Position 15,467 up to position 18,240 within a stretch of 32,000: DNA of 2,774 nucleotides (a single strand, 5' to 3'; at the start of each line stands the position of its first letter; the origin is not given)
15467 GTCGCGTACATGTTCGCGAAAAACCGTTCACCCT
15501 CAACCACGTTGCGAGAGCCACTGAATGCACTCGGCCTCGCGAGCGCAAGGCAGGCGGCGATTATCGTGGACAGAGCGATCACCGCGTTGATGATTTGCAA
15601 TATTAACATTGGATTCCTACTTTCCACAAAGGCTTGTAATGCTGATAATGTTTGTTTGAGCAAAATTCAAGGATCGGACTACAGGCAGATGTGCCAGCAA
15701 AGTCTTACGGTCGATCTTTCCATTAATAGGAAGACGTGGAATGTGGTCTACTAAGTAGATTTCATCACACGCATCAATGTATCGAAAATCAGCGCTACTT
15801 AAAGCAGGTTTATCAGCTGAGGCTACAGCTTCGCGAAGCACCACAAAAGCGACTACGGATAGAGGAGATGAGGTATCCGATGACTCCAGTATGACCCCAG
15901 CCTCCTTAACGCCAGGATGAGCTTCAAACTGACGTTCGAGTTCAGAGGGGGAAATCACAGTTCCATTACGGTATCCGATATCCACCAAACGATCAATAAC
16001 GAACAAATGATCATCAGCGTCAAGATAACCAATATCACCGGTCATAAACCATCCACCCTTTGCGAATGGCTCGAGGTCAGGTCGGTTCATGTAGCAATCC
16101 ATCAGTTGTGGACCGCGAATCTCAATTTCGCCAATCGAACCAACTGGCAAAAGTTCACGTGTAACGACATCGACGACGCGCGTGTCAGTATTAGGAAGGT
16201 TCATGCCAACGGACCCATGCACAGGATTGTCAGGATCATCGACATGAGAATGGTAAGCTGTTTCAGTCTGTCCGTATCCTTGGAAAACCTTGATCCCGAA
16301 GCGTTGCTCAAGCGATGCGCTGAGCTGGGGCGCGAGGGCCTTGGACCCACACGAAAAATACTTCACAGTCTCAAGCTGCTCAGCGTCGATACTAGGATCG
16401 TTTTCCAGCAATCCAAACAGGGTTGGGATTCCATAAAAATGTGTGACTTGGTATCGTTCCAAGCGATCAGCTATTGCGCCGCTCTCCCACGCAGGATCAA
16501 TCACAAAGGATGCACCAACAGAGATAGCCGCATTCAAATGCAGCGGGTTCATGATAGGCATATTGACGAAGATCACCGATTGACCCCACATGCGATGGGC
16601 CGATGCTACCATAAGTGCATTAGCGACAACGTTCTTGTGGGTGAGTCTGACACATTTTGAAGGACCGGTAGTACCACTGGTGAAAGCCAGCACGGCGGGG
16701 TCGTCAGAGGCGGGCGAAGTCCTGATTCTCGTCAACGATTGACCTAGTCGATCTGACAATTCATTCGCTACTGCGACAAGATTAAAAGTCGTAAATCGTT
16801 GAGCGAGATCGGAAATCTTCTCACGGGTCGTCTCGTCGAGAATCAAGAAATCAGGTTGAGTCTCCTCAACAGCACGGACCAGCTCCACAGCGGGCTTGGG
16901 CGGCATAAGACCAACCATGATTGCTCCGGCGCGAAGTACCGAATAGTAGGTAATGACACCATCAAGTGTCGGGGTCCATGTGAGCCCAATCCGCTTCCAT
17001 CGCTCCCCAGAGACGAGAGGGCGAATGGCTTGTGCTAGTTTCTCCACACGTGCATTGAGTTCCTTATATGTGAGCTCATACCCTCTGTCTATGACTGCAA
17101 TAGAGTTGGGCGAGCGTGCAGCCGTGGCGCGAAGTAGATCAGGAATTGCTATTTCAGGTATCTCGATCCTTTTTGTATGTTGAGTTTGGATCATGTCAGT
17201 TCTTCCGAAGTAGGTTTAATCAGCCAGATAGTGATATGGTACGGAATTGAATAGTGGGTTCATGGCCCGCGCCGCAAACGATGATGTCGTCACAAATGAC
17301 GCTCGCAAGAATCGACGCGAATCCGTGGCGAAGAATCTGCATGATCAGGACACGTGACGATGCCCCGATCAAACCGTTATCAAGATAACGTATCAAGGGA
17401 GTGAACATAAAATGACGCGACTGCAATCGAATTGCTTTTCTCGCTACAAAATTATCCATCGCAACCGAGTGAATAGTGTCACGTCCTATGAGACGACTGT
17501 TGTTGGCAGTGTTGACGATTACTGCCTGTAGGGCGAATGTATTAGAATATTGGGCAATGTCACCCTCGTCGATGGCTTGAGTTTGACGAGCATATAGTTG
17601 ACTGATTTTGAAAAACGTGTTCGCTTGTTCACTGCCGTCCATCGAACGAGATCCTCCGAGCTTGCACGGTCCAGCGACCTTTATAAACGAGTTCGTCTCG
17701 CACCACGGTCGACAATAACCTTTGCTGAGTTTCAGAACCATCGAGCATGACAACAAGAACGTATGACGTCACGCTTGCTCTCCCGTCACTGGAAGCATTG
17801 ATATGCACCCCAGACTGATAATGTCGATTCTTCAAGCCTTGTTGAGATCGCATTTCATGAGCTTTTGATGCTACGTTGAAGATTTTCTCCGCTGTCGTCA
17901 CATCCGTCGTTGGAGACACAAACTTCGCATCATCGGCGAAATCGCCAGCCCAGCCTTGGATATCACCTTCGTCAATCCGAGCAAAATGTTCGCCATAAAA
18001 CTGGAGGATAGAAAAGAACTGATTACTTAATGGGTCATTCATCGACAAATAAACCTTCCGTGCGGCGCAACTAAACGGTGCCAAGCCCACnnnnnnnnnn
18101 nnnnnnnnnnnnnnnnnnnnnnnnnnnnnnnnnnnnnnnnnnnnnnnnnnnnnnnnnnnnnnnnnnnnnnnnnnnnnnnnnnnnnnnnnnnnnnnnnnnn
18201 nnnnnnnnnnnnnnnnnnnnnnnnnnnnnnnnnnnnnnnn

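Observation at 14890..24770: AT-rich ~9.9 kb island encoding a compact, complete type II (aromatic) PKS operon inside a ~70% GC actinobacterial chromosome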

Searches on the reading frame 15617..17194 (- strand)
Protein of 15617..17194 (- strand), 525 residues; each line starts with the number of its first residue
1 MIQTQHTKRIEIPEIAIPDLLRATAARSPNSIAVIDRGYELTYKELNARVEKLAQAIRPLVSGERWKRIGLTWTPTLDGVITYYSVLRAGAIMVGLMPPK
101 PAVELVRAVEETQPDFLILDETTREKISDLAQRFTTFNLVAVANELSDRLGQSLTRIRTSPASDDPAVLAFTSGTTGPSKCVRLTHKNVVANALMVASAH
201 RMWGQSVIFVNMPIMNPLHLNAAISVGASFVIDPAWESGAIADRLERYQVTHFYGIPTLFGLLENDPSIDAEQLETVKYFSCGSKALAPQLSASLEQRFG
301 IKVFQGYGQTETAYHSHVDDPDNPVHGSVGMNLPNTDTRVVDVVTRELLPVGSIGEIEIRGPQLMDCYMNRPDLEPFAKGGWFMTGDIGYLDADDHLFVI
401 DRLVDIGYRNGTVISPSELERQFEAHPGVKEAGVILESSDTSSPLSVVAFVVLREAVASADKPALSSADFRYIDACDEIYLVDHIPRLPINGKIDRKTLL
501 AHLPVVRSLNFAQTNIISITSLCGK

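Call 4: search_protein_families(library=pfam, proteins=[window:15617-17194:-], max_evalue=0.01)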
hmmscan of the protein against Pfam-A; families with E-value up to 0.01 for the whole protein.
window:15617-17194:- (525 aa): 2 families
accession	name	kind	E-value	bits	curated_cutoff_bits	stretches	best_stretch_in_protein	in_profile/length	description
PF00501.34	AMP-binding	-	7.6e-64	216.3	29.9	1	22-368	2-383/384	AMP-binding enzyme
PF13193.12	AMP-binding_C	-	0.00072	20.9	24.5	0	418-486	1-70/76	AMP-binding enzyme C-terminal domain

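Call 5: search_protein_families(library=ncbifam, proteins=[window:15617-17194:-], max_evalue=0.01)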
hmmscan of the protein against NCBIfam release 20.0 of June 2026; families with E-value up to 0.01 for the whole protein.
window:15617-17194:- (525 aa): 102 families (the best 25 are shown)
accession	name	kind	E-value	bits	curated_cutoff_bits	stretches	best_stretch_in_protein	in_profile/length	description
NF004837.0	PRK06187.1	subfamily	6.1e-70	236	476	1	16-500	9-519/531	long-chain-fatty-acid--CoA ligase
NF006181.0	PRK08314.1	subfamily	5.2e-67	226.4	705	2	146-459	186-507/563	long-chain-fatty-acid--CoA ligase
NF004114.0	PRK05605.1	equivalog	1.6e-57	195.1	766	2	122-500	183-566/575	long-chain-fatty-acid--CoA ligase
NF005702.0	PRK07514.1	subfamily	5.6e-57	193.2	558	1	21-499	9-496/506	malonyl-CoA synthase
NF006182.0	PRK08316.1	subfamily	1.6e-56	191.9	663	1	14-499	10-513/523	fatty acyl-CoA synthetase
NF005220.0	PRK06710.1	equivalog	2.2e-48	164.7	1116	1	163-499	205-549/563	long-chain-fatty-acid--CoA ligase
NF005858.0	PRK07787.1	subfamily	5e-47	160.4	575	1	26-500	12-469/471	acyl-CoA synthetase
NF005714.0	PRK07529.1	subfamily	5.2e-47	160.5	632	1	125-498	180-571/640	acyl-CoA synthetase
NF004822.0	PRK06178.1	equivalog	2.9e-46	158.2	782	2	157-503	206-567/571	acyl-CoA synthetase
TIGR01733.1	AA-adenyl-dom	subfamily_domain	1.5e-45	155.8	317.4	1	42-433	1-408/409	amino acid adenylation domain-containing protein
NF009233.0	PRK12583.1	subfamily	6.1e-45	153.6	832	2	133-497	172-544/558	fatty acid CoA ligase family protein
NF005307.0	PRK06839.1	equivalog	1.1e-44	152.9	748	1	23-498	10-488/496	o-succinylbenzoate--CoA ligase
NF005463.0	PRK07059.1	subfamily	3.4e-44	151.2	869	2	146-499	188-552/557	long-chain-fatty-acid--CoA ligase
NF006572.0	PRK09088.1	equivalog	6e-44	150.5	696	1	24-499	10-483/491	acyl-CoA synthetase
NF052269.1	Staph_lig_FadD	equivalog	1.7e-43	148.8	650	1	19-499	4-489/499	long-chain-fatty-acid--CoA ligase FadD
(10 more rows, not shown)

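Call 39: search_solved_structures(query=window:15617-17194:-, max_evalue=1e-30)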
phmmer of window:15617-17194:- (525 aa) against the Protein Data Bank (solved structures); distinct sequences matched with E-value up to 1e-30: 28.
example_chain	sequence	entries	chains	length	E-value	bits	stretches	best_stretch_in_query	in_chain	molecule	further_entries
4gxr_A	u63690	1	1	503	1.1e-44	156.4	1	29-490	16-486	Malonyl CoA synthetase, Benzoate-CoA ligase Chimeric protein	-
3a9u_A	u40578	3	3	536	1.8e-44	155.7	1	42-501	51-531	4-coumarate--CoA ligase | 4-coumarate:CoA ligase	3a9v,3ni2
4gxq_A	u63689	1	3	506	2.8e-43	151.7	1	29-461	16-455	Malonyl CoA synthetase, Benzoate-CoA ligase Chimeric protein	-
4fuq_A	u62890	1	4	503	4.8e-43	150.9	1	29-498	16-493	Malonyl CoA synthetase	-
4fut_A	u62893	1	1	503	1.4e-42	149.4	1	29-488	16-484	Malonyl CoA synthetase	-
5bsw_A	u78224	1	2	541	6.1e-41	144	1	163-503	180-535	4-coumarate--CoA ligase 2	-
5bsm_A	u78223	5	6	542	1.5e-40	142.7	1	163-503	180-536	4-coumarate--CoA ligase 2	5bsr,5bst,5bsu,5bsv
5u95_A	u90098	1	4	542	1e-39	139.9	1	163-503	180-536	4-coumarate--CoA ligase 2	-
8wev_A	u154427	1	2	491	9.3e-38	133.5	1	25-435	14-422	Feruloyl-CoA Synthetase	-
8weu_A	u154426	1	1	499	9.8e-38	133.4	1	25-435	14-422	Fatty-acyl-CoA synthase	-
3tsy_A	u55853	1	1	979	4.5e-37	131.2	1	157-503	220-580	Fusion Protein 4-coumarate--CoA ligase 1, Resveratrol synthase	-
5ie0_A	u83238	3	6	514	3.9e-34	121.5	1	19-502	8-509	Oxalate--CoA ligase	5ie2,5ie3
6k4c_A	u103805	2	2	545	4.7e-34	121.3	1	164-501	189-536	Ancestral luciferase AncLamp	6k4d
6sq8_A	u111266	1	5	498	3.1e-33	118.6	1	32-456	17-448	Fatty acid CoA ligase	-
6h1b_A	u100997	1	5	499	3.4e-33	118.4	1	32-456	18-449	Fatty acid CoA ligase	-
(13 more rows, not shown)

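Call 67: list_cluster_members(proteins=[L007:18888-20816:-, L007:430-3492:+, L003:3798-5387:-, L003:5494-6348:-, L003:6526-7446:+, L031:1025-2302:+, L031:11569-13071:+, L007:10001-11332:+, L003:10001-11326:+, window:15617-17194:-])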
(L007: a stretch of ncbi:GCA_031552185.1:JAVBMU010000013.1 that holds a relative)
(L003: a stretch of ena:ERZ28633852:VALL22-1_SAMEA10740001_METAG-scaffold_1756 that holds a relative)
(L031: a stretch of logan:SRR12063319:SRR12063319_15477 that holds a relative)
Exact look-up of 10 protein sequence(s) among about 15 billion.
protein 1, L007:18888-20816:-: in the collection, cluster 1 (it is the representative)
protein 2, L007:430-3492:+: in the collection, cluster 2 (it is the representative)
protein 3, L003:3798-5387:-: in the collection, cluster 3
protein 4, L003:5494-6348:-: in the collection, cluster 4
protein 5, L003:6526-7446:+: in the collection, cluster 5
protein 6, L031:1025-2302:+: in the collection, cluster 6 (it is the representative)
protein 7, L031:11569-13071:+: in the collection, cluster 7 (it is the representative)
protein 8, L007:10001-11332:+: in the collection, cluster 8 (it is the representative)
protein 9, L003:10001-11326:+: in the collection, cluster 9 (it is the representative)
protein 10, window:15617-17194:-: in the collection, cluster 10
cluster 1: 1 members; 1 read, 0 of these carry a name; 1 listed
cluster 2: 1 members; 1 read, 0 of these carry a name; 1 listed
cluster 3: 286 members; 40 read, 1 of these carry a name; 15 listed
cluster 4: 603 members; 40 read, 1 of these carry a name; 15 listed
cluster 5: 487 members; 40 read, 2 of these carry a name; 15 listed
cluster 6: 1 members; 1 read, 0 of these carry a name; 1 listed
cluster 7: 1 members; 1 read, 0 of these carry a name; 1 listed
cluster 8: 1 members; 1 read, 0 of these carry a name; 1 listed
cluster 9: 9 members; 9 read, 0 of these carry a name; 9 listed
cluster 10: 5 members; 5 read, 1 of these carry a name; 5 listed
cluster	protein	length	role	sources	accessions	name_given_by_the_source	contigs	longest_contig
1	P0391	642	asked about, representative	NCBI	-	-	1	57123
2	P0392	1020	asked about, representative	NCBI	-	-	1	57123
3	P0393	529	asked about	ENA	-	-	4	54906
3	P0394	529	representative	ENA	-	-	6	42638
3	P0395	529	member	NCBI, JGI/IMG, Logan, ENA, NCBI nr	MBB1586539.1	MAG: glycoside hydrolase family 32 protein [Propionibacterium sp.] | fructan beta-(2,6)-fructosidase | glycoside hydrolase family 32 protein [Propionibacterium sp.]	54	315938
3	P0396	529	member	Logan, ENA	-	-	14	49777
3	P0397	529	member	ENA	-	-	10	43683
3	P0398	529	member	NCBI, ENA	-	-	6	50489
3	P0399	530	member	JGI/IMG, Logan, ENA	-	-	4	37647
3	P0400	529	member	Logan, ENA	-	-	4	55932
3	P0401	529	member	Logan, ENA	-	-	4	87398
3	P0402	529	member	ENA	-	-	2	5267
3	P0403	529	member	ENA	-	-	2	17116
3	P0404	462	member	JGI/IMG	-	-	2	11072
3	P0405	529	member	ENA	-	-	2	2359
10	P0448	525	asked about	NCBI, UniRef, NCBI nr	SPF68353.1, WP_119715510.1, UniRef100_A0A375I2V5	AMP-binding enzyme [Propionibacterium ruminifibrarum] | AMP-binding enzyme n=1 Tax=Propionibacterium ruminifibrarum TaxID=1962131 ... | class I adenylate-forming enzyme family protein [Propionibacterium ruminifibrarum]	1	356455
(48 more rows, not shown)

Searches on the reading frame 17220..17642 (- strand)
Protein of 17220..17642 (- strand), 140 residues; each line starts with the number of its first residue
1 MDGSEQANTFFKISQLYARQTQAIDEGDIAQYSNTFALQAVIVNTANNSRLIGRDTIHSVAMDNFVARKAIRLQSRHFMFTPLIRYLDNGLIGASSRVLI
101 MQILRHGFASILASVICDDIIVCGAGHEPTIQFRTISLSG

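Call 49: search_solved_structures(query=window:17220-17642:-, max_evalue=1)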
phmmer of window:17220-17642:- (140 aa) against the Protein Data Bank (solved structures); distinct sequences matched with E-value up to 1: 4.
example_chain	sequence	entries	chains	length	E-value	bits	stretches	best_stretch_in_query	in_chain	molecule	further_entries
6vw4_A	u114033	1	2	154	1.4e-06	31.7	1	5-125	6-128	Aromatic-ring-hydroxylating dioxygenase beta subunit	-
6p77_A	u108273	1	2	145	1.8e-06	31.4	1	6-125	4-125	Aromatic-ring-hydroxylating dioxygenase beta subunit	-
5bka_A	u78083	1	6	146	0.0038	20.6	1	10-135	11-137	Hydroxylacyl-CoA dehydrogenase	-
6p7l_A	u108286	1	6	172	0.071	16.5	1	9-107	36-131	Aln2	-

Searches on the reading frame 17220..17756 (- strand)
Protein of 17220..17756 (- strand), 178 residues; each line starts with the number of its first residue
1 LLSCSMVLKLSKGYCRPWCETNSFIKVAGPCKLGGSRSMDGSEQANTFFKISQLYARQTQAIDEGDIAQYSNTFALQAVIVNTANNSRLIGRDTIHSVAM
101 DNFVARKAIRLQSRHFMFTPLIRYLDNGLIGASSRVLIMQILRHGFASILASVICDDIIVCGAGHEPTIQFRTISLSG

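Call 4: search_protein_families(library=pfam, proteins=[window:17220-17756:-], max_evalue=0.01)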
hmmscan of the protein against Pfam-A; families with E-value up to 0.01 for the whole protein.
window:17220-17756:- (178 aa): 3 families
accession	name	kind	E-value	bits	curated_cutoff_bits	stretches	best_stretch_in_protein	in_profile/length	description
PF13577.12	SnoaL_4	-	1.8e-08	34.9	24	1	50-158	8-112/126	SnoaL-like domain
PF13474.12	SnoaL_3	-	0.00026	21.8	22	1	51-112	1-62/121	SnoaL-like domain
PF14534.12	DUF4440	-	0.0082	17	25.2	0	51-114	1-62/107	Domain of unknown function (DUF4440)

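Call 5: search_protein_families(library=ncbifam, proteins=[window:17220-17756:-], max_evalue=0.01)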
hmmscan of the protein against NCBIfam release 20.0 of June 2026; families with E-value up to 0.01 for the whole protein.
window:17220-17756:- (178 aa): 1 family
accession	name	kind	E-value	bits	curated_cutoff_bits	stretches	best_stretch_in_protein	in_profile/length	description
TIGR02246.1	TIGR02246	subfamily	0.00038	20.4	33.95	1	50-98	5-52/128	SgcJ/EcaC family oxidoreductase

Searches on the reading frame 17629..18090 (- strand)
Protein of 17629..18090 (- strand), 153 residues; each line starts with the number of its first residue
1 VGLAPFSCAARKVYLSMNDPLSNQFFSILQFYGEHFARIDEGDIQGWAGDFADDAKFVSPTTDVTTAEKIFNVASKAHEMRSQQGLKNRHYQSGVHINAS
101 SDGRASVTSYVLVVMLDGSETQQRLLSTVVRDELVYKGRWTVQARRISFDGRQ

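Call 4: search_protein_families(library=pfam, proteins=[window:17629-18090:-], max_evalue=0.01)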
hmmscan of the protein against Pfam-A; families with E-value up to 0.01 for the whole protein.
window:17629-18090:- (153 aa): 2 families
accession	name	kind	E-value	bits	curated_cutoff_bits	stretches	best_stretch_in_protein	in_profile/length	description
PF13577.12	SnoaL_4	-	3.3e-11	43.7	24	1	28-146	9-126/126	SnoaL-like domain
PF14534.12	DUF4440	-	0.0099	16.8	25.2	0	34-129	7-96/107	Domain of unknown function (DUF4440)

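Call 5: search_protein_families(library=ncbifam, proteins=[window:17629-18090:-], max_evalue=0.01)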
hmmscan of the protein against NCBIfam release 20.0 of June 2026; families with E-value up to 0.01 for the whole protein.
window:17629-18090:- (153 aa): 1 family
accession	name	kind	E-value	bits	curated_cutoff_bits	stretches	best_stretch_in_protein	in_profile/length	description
NF041685.1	ant_diox_AndAd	equivalog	0.004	16.8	230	0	87-150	79-143/155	anthranilate 1,2-dioxygenase small subunit AndAd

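Call 48: search_solved_structures(query=window:17629-18042:-, max_evalue=1)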
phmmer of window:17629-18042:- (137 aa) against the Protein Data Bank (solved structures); distinct sequences matched with E-value up to 1: 6.
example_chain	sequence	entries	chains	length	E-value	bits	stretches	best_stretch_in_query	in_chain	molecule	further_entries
5bka_A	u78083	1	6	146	5.2e-08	36.4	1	9-120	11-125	Hydroxylacyl-CoA dehydrogenase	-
6p7l_A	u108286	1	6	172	6.5e-05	26.4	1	7-119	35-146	Aln2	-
4hhd_A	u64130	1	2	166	0.19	15.2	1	41-134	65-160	Phototropin-1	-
4rzm_A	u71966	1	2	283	0.35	14.3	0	18-107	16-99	Epoxide hydrolase LasB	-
3rga_A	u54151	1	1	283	0.35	14.3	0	18-107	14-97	Epoxide hydrolase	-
3c19_A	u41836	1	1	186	0.84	13.1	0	93-126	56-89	Uncharacterized protein MK0293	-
